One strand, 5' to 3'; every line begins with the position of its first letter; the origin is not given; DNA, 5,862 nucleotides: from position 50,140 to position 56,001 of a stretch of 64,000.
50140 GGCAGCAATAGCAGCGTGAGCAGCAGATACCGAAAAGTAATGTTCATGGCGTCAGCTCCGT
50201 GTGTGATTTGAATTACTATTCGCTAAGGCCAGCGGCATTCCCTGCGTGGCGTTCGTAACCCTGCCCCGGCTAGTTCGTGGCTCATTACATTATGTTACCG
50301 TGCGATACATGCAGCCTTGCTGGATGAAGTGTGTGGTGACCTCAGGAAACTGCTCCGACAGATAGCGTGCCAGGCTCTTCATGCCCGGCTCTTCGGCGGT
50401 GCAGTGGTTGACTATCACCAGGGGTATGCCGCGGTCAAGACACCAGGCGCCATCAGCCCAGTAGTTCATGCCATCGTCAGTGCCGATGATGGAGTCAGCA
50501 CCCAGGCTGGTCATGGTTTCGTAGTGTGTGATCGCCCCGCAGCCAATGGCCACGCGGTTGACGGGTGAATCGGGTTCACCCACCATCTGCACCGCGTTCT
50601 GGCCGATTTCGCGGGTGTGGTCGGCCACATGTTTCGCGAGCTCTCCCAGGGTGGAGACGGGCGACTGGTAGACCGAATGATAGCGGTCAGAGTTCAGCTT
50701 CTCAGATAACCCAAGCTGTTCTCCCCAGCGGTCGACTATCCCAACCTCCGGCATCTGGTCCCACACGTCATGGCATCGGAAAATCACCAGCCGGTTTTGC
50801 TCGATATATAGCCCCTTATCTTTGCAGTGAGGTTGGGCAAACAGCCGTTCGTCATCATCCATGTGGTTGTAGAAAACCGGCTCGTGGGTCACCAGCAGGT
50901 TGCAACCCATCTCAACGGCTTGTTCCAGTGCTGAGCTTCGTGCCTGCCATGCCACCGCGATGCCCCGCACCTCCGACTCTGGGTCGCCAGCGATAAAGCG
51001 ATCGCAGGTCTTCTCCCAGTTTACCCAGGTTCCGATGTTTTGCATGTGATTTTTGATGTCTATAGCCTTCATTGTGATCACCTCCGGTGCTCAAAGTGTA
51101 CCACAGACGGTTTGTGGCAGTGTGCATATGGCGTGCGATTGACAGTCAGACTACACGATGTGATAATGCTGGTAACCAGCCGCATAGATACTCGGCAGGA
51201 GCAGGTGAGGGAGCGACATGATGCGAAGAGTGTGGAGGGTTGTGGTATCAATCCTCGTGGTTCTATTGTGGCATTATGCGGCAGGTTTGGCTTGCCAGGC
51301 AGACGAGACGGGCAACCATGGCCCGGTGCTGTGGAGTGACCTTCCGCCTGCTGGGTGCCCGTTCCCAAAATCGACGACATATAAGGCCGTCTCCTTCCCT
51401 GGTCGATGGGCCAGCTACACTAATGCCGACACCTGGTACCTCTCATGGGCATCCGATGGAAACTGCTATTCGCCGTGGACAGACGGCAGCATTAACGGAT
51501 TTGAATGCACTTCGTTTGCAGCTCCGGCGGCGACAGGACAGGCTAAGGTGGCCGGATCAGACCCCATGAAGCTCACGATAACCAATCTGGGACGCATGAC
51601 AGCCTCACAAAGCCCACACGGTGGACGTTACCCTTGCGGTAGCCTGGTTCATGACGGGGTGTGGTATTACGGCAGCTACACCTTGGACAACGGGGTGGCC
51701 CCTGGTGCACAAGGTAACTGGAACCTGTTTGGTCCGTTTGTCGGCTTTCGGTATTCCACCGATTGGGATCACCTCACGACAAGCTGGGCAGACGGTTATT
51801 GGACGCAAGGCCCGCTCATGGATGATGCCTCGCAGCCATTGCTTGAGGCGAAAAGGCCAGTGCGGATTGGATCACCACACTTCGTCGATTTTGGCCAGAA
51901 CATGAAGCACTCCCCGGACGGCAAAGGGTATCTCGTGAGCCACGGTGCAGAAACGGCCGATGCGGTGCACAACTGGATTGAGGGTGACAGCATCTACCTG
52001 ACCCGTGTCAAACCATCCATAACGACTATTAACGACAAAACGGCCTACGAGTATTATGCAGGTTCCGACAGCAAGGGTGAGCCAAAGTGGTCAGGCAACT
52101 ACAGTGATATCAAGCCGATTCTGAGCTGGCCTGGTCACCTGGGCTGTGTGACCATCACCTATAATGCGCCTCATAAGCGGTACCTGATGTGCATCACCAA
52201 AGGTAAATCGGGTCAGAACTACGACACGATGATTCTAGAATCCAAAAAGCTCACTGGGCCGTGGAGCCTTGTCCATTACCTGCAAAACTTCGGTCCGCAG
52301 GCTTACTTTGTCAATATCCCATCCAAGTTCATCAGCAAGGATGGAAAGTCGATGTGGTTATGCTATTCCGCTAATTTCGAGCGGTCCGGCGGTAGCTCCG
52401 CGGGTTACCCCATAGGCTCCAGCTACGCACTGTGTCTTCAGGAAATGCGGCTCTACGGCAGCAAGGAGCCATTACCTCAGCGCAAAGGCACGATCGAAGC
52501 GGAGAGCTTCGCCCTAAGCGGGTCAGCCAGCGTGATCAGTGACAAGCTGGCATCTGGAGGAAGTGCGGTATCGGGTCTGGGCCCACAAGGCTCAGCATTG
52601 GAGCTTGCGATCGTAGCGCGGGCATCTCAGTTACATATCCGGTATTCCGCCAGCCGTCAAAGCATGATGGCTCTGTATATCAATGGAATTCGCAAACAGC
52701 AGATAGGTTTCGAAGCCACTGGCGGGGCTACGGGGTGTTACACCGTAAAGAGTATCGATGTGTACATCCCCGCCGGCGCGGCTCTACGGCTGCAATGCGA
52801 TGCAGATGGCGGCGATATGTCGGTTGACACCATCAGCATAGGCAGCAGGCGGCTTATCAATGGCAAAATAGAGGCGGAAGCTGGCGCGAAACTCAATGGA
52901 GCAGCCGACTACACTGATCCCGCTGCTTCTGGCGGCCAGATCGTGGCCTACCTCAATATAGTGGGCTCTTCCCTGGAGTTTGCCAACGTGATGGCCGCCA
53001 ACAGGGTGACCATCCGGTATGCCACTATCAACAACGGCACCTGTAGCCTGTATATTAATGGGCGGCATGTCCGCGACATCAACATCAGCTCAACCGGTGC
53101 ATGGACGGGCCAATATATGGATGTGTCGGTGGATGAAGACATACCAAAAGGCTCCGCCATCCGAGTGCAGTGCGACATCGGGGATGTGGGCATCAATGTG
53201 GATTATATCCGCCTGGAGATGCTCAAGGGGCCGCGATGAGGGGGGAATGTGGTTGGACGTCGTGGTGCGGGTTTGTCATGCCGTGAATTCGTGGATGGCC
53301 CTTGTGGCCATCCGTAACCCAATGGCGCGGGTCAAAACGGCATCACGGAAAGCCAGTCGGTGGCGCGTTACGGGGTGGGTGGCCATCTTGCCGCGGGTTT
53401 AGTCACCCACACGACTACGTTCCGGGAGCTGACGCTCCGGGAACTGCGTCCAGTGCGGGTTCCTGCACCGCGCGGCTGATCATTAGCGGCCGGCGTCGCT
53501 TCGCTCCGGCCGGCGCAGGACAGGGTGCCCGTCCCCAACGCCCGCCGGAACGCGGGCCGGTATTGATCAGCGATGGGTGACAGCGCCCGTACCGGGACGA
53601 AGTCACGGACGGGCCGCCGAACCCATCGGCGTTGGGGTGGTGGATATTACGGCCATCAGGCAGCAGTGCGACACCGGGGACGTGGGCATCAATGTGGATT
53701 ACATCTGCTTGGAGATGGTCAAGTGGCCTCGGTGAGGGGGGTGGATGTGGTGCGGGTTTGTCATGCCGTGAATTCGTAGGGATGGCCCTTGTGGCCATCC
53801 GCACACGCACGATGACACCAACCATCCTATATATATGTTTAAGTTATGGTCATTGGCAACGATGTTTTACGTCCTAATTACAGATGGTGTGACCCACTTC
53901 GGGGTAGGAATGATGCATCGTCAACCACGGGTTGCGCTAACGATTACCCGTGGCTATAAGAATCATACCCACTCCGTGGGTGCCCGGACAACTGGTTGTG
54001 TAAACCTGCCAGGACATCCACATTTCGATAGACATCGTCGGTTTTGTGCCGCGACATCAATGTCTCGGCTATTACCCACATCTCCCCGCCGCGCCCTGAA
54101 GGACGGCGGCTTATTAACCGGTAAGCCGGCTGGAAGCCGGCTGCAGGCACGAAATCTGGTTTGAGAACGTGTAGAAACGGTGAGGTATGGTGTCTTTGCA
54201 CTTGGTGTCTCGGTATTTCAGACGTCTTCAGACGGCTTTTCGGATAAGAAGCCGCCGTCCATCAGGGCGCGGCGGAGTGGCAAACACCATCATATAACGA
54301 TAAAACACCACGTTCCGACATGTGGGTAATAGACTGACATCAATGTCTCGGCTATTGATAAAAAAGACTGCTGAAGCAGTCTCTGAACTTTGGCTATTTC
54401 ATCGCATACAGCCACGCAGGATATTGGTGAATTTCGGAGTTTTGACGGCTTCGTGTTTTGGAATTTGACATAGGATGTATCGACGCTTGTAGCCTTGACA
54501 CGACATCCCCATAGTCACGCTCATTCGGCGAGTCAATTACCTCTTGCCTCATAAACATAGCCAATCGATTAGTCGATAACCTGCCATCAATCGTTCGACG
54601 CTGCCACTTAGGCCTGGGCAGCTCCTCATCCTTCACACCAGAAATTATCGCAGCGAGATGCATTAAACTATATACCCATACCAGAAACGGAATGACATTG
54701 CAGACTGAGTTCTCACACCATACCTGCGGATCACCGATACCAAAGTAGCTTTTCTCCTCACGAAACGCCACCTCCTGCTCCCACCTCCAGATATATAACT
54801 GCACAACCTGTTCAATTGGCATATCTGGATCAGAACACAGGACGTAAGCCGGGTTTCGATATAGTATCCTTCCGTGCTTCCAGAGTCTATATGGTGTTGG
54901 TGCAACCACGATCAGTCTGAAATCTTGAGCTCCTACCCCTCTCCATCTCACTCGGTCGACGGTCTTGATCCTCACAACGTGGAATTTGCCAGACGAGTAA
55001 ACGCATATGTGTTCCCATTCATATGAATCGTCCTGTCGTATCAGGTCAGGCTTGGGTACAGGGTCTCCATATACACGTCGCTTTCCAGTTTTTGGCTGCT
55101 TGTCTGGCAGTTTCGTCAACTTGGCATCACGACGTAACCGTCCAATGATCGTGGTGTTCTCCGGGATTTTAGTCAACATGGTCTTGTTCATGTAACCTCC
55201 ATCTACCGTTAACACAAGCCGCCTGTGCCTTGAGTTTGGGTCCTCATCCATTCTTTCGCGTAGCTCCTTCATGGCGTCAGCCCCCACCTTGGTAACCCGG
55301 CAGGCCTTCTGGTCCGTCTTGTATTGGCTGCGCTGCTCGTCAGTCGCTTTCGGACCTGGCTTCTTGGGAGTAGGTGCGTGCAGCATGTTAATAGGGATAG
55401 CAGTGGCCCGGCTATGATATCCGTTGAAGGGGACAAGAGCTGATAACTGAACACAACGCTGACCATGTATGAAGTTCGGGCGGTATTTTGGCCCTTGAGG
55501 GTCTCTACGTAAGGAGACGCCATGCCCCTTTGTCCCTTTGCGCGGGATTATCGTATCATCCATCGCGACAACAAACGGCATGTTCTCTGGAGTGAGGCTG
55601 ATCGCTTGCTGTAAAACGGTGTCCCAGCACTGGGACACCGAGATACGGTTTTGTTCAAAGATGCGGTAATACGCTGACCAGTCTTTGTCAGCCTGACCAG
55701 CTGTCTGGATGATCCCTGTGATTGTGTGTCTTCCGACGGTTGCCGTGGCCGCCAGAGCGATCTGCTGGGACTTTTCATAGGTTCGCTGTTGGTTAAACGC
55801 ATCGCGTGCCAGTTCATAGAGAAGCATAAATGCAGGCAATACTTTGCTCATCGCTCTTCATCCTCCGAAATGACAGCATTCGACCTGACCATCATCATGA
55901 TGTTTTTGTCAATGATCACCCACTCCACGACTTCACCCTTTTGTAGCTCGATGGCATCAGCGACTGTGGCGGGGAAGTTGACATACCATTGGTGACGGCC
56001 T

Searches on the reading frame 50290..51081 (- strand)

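Call 30: search_protein_families(library=pfam, proteins=[window:50290-51081:-], max_evalue=0.00001)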
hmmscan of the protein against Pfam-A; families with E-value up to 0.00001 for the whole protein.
window:50290-51081:- (263 aa): 1 family
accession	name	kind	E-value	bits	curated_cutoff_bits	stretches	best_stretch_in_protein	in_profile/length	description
PF01784.24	DUF34_NIF3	-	1.5e-23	84.2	23.4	1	30-254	28-251/256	Duf34/NIF3 (NGG1p interacting factor 3)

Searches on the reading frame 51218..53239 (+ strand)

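Call 30: search_protein_families(library=pfam, proteins=[window:51218-53239:+], max_evalue=0.00001)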
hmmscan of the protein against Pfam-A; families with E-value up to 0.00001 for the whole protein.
window:51218-53239:+ (673 aa): 3 families
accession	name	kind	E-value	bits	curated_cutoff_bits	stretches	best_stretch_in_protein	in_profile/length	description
PF22815.2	CatAgl_D1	-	4.6e-11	43.4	27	0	569-630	33-100/159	Alpha-1,3-glucanase catalytic domain D1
PF18099.7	CBM_35_2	-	4.4e-07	30.4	23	0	582-664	24-110/112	Carbohydrate binding module (family 35)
PF03944.20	Endotoxin_C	-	1.9e-06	28.7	21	0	553-627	6-86/142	delta endotoxin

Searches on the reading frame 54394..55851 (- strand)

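Call 30: search_protein_families(library=pfam, proteins=[window:54394-55851:-], max_evalue=0.00001)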
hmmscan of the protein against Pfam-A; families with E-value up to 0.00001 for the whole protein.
window:54394-55851:- (485 aa): 1 family
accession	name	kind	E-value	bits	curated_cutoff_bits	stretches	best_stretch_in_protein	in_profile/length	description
PF13546.12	DDE_5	-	2.6e-18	67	27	1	19-304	6-266/272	DDE superfamily endonuclease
